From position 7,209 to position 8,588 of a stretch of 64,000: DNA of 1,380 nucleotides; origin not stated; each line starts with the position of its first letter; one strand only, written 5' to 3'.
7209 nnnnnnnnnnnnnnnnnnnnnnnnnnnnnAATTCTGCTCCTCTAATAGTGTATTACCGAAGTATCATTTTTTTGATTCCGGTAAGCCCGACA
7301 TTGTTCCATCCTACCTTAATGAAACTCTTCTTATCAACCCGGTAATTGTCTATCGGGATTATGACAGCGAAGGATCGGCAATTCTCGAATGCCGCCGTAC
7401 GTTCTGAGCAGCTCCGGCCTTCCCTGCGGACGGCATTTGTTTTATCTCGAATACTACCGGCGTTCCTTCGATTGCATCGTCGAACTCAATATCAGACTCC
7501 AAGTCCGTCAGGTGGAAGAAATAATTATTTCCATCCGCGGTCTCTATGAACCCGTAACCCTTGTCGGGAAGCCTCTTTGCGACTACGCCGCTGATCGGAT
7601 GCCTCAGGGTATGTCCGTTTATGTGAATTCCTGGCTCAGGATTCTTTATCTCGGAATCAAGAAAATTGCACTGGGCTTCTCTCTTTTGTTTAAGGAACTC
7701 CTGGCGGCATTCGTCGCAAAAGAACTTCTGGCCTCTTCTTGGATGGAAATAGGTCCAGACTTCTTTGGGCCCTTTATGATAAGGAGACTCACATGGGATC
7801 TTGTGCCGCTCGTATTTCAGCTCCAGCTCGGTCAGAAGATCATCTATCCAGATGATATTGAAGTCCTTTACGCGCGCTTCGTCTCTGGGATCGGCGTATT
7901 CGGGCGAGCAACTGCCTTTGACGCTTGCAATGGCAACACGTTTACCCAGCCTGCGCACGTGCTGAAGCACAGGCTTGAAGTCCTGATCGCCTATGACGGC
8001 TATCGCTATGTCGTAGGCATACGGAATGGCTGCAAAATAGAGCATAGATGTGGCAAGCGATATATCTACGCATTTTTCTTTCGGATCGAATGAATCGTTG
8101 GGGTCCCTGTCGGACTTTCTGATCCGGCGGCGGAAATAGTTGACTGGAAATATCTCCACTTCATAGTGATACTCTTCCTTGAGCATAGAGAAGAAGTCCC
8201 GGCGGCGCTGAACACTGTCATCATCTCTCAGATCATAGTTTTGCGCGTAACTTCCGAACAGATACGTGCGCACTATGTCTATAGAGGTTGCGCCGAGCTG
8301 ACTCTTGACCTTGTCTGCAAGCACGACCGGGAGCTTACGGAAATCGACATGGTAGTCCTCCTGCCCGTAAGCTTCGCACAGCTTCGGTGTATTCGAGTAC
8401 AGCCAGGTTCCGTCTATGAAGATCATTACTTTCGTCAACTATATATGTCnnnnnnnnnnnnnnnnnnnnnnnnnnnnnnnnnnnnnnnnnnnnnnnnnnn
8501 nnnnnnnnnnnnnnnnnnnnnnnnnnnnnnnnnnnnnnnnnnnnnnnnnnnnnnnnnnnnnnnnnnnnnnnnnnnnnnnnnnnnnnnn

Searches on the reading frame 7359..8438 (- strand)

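Call 50: search_protein_families(library=pfam, proteins=[window:7359-8438:-])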
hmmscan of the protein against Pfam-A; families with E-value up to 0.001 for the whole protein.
window:7359-8438:- (359 aa): 2 families
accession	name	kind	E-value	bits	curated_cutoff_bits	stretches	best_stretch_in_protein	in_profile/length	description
PF01936.24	NYN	-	5.5e-11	43.6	24.2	1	3-175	1-128/145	NYN domain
PF00313.28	CSD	-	6.8e-08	32.7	27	1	284-348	3-64/66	'Cold-shock' DNA-binding domain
